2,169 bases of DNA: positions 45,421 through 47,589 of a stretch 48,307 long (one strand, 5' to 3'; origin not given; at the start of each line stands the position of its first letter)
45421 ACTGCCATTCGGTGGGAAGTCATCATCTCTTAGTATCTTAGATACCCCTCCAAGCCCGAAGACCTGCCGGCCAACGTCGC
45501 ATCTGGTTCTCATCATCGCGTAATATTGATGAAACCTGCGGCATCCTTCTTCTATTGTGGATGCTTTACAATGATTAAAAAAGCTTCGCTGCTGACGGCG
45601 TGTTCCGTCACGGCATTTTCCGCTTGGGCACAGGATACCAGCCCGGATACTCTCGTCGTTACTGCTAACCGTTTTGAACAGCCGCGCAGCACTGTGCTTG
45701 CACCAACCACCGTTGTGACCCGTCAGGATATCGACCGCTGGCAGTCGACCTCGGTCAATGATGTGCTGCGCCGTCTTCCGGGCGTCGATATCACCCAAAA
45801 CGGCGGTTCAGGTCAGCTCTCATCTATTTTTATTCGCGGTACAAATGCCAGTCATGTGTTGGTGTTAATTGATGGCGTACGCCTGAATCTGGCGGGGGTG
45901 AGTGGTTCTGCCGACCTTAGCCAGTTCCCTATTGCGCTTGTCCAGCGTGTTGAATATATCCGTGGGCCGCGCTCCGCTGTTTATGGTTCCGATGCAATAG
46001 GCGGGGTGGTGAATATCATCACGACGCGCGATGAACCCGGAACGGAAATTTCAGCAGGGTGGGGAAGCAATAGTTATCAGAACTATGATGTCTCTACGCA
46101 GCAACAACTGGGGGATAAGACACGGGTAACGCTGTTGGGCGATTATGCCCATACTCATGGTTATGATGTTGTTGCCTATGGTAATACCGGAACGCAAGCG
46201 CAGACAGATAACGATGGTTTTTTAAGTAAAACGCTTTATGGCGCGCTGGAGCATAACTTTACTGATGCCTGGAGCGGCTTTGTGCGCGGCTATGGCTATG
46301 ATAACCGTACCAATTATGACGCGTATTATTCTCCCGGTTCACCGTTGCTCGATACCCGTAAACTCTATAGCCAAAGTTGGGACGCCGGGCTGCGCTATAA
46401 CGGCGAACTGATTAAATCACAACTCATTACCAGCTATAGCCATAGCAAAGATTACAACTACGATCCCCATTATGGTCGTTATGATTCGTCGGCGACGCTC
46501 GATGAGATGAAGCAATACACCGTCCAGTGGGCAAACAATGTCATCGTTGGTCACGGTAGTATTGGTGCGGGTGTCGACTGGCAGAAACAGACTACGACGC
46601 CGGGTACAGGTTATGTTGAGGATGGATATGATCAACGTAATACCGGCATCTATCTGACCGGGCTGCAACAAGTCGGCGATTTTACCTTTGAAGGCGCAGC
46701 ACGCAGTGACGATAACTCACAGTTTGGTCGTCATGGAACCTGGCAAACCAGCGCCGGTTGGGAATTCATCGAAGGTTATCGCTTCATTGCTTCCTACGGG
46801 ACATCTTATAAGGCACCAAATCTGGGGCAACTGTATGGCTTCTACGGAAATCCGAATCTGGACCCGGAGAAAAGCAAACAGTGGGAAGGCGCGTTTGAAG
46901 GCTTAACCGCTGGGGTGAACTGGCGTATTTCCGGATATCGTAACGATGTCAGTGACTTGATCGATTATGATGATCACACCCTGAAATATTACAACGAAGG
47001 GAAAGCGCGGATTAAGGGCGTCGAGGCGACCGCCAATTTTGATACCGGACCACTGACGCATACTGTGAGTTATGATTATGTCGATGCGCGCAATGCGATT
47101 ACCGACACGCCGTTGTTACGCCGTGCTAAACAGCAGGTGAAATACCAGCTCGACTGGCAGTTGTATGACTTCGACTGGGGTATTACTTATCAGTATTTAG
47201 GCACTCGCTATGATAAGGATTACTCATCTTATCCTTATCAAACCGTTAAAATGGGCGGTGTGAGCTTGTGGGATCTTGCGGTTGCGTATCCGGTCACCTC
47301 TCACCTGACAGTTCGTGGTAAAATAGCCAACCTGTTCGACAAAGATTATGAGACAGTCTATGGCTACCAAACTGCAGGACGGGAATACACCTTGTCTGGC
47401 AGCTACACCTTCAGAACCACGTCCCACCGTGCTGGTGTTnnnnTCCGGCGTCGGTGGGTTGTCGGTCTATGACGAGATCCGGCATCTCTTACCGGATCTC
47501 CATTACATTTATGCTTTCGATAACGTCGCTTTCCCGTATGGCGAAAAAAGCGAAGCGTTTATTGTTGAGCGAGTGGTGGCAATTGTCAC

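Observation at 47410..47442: btuB stop-loss: BtuB extended 9 residues past its C-terminal Phe, synonymous in overlapping murI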

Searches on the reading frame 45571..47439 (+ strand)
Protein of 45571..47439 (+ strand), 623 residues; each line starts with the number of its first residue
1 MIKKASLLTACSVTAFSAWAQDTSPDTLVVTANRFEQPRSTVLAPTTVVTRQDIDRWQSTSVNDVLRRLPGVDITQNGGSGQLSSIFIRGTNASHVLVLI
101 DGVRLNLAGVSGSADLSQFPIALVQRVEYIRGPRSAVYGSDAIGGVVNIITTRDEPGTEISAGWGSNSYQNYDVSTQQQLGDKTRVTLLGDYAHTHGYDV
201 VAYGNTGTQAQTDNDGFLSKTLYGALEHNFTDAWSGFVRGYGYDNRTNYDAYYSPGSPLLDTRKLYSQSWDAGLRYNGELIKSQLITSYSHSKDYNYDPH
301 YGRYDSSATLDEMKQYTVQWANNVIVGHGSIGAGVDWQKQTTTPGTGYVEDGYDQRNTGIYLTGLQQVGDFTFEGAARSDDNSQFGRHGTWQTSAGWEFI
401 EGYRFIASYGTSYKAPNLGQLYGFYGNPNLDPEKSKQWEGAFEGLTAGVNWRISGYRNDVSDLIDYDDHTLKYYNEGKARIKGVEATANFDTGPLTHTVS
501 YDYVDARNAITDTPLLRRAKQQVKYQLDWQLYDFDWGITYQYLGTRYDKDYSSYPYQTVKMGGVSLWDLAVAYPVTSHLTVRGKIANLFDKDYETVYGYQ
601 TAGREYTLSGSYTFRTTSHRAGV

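Call 14: find_encoding_contigs(protein=window:45571-47439:+, flank=3000, max_places=10)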
Protein window:45571-47439:+ (623 aa): 24 contigs read that carry it; 4 places shown.
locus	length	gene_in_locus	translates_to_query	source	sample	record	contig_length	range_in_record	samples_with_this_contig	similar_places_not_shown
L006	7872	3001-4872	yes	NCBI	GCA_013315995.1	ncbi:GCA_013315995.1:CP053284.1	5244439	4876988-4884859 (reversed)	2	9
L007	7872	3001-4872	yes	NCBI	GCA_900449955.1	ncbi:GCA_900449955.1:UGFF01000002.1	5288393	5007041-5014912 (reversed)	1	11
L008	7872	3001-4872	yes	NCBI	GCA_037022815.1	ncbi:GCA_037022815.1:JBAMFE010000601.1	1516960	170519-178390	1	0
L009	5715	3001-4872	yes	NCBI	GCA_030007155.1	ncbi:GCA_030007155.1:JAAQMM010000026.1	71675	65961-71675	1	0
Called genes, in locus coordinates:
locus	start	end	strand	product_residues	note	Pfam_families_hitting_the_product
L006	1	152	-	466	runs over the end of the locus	PF00890:FAD_binding_2 (faint), PF07992:Pyr_redox_2, PF12831:FAD_oxidored (weak), PF13450:NAD_binding_8 (weak), PF13738:Pyr_redox_3 (faint), PF00070:Pyr_redox, PF02852:Pyr_redox_dim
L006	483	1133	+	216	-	PF00440:TetR_N, PF21943:TetR_C_46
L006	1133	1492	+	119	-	PF07226:DUF1422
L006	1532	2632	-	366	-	PF05958:tRNA_U5-meth_tr, PF13649:Methyltransf_25 (weak)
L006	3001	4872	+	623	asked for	PF07715:Plug, PF00593:TonB_dep_Rec_b-barrel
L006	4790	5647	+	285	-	PF01177:Asp_Glu_race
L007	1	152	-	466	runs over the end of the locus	PF00890:FAD_binding_2 (faint), PF07992:Pyr_redox_2, PF12831:FAD_oxidored (weak), PF13450:NAD_binding_8 (weak), PF13738:Pyr_redox_3 (faint), PF00070:Pyr_redox, PF02852:Pyr_redox_dim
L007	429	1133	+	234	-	PF00440:TetR_N, PF21943:TetR_C_46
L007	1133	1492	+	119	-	PF07226:DUF1422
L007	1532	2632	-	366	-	PF05958:tRNA_U5-meth_tr, PF13649:Methyltransf_25 (weak)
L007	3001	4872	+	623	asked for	PF07715:Plug, PF00593:TonB_dep_Rec_b-barrel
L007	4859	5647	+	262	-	PF01177:Asp_Glu_race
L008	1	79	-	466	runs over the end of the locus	PF00890:FAD_binding_2 (faint), PF07992:Pyr_redox_2, PF12831:FAD_oxidored (weak), PF13450:NAD_binding_8 (weak), PF13738:Pyr_redox_3 (faint), PF00070:Pyr_redox, PF02852:Pyr_redox_dim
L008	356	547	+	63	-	-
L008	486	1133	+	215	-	PF00440:TetR_N, PF21943:TetR_C_46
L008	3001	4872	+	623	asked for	PF07715:Plug, PF00593:TonB_dep_Rec_b-barrel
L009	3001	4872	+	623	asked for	PF07715:Plug, PF00593:TonB_dep_Rec_b-barrel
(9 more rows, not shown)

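Call 26: list_cluster_members(proteins=[window:45571-47439:+])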
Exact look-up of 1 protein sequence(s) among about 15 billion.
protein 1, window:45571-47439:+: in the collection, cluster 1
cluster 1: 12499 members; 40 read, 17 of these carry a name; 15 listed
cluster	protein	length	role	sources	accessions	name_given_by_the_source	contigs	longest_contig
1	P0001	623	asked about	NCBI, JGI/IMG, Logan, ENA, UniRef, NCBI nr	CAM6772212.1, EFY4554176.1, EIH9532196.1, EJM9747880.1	vitamin B12 transporter BtuB [Escherichia coli KTE14] | TonB-dependent vitamin B12 receptor BtuB n=1 Tax=Enterobacteriaceae TaxID=543 ... | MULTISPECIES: TonB-dependent vitamin B12 receptor BtuB [Enterobacteriaceae]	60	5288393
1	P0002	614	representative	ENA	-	-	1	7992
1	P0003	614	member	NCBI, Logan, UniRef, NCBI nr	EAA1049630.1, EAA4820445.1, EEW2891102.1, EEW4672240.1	TonB-dependent vitamin B12 receptor BtuB [Escherichia coli] | Vitamin B12 transporter BtuB n=1 Tax=Escherichia coli TaxID=562 RepID=A0AAN3NYC8_ECOLX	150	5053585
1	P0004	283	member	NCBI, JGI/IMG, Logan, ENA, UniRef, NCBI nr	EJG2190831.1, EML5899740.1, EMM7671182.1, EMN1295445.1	TPA: glutamate racemase [Citrobacter freundii] | glutamate racemase n=1 Tax=Citrobacter freundii TaxID=546 RepID=UPI0006651766 | glutamate racemase [Citrobacter freundii]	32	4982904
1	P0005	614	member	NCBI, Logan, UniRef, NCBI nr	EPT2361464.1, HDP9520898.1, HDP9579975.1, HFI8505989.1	TPA: TonB-dependent vitamin B12 receptor BtuB [Escherichia coli] | TonB-dependent vitamin B12 receptor BtuB n=1 Tax=Escherichia coli TaxID=562 ... | TonB-dependent vitamin B12 receptor BtuB [Escherichia coli]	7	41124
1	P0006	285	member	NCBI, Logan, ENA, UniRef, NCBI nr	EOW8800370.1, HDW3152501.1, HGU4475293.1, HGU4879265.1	glutamate racemase [Escherichia coli] | glutamate racemase n=1 Tax=Escherichia coli TaxID=562 RepID=UPI0018E77F42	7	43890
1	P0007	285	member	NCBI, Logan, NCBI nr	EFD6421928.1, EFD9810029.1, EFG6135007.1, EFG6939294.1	glutamate racemase [Escherichia coli]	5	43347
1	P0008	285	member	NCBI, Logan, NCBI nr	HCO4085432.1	TPA: glutamate racemase [Escherichia coli] | glutamate racemase [Escherichia coli]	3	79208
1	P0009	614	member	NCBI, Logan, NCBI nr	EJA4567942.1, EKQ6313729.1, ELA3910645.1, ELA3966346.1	TonB-dependent vitamin B12 receptor BtuB [Escherichia coli]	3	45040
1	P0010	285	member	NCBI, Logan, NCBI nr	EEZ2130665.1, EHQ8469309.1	glutamate racemase [Escherichia coli]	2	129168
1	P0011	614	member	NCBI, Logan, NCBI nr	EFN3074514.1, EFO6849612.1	TonB-dependent vitamin B12 receptor BtuB [Escherichia coli]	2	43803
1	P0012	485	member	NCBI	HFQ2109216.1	TPA: TonB-dependent vitamin B12 receptor BtuB, partial [Escherichia coli]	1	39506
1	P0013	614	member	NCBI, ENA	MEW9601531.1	TonB-dependent vitamin B12 receptor BtuB [Escherichia coli]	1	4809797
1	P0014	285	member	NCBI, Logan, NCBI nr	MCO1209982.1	glutamate racemase [Escherichia coli]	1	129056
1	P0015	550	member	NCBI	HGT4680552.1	TPA: TonB-dependent vitamin B12 receptor BtuB, partial [Escherichia coli]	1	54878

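Call 35: search_solved_structures(query=window:45571-47439:+, max_evalue=1e-50, show_alignments=1)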
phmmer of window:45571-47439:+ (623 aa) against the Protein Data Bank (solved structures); distinct sequences matched with E-value up to 1e-50: 6.
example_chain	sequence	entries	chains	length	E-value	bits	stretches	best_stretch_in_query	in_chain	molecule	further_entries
1nqe_A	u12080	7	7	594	0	1364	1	21-614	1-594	Vitamin B12 receptor | Vitamin B12 transporter btuB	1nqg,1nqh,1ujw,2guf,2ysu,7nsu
3m8b_A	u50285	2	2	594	0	1362.4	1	21-614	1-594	Vitamin B12 transporter btuB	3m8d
3rgm_A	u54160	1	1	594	0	1362.2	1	21-614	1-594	Vitamin B12 transporter BtuB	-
3rgn_A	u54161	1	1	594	0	1359.3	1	21-614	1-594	Vitamin B12 transporter BtuB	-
2gsk_A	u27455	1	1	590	0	1355.7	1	25-614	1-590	Vitamin B12 transporter btuB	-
1nqf_A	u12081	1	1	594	0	1345.3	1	21-614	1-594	Vitamin B12 receptor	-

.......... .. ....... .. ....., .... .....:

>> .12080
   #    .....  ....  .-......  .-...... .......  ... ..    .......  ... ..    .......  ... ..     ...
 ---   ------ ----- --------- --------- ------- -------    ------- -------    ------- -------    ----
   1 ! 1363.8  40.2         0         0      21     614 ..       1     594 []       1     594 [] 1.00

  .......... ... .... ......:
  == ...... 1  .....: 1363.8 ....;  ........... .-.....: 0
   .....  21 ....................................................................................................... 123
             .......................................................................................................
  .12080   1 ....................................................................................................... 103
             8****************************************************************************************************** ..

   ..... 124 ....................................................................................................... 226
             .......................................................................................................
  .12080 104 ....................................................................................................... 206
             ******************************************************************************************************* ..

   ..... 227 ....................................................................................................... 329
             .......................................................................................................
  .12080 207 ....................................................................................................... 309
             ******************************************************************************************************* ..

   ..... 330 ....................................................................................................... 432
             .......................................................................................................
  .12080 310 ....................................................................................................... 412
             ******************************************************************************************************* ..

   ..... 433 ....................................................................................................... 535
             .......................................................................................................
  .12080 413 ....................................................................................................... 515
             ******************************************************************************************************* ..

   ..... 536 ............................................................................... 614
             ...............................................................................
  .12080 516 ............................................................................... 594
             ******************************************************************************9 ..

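Call 46: search_protein_representatives(protein=window:45571-47412:+)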
Query: 614 residues. Proteins with E-value up to 0.001 (for the whole library): 73526; up to 1e-10: 25611; up to 1e-30: 3058. The best 150 are listed.
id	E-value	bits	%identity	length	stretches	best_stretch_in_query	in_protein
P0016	6.2e-271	916.6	67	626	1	1-614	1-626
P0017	3.0e-187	640.2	51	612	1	25-614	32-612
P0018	8.5e-122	424.0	39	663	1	25-614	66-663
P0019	2.2e-120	419.3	39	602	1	8-614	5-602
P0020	9.8e-119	413.9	41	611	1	8-612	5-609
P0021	9.8e-118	410.6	89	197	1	418-614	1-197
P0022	1.7e-114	399.9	40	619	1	10-614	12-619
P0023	1.3e-111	390.3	40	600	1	8-614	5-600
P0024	6.7e-110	384.7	39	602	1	7-612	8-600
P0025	8.2e-108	377.8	40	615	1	12-614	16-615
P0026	8.0e-107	374.6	40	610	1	12-614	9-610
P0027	8.9e-107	374.4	39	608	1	8-614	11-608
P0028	1.2e-106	373.9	77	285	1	31-255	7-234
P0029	1.8e-106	373.4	39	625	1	8-614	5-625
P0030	2.3e-105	369.7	38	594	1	8-614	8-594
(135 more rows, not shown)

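Call 68: search_protein_families(proteins=[window:45571-47439:+], library=ncbifam, max_evalue=1e-20)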
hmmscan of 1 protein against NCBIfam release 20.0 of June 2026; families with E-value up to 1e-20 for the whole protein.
window:45571-47439:+ (623 aa): 13 families
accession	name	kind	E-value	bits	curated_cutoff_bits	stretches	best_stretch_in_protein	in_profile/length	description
NF007926.1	PRK10641.1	equivalog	0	1112.2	836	1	1-614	1-617/617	TonB-dependent vitamin B12 receptor BtuB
TIGR01779.1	TonB-B12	equivalog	8.8e-272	903.1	599.7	1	2-614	1-614/614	TonB-dependent vitamin B12 receptor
TIGR01785.1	TonB-hemin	subfamily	8.6e-54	183.1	316.85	1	26-614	2-677/677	TonB-dependent heme/hemoglobin receptor family protein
TIGR01783.1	TonB-siderophor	subfamily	3.3e-48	164.8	223.5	2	388-614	407-649/649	TonB-dependent siderophore receptor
TIGR01786.1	TonB-hemlactrns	subfamily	3.2e-46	158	323.75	2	26-152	1-134/719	TonB-dependent hemoglobin/transferrin/lactoferrin family receptor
NF007478.2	PRK10064.1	equivalog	9.8e-40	136.4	745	1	8-153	13-159/663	catecholate siderophore receptor CirA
NF010012.0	PRK13486.1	equivalog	1.5e-38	132.6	924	1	5-163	7-171/696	TonB-dependent receptor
NF010010.0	PRK13483.1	equivalog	3.2e-34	118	927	1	6-155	13-166/660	ligand-gated channel protein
NF010038.0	PRK13513.1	equivalog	8.6e-33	113.8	942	1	11-154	19-167/659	ligand-gated channel protein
NF010048.1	PRK13524.1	subfamily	7.6e-27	94.1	493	0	17-207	32-225/744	FepA family TonB-dependent siderophore receptor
NF050067.1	TonBEntbctnRecCfrA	equivalog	2.5e-24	85.6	1200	0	5-153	5-159/698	TonB-dependent ferric enterobactin receptor CfrA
NF010051.0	PRK13528.1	subfamily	4.3e-24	84.7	583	0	46-205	53-220/727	FepA family TonB-dependent siderophore receptor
NF010011.0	PRK13484.1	equivalog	1.7e-21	76.2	1197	0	6-152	12-159/682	IreA family TonB-dependent siderophore receptor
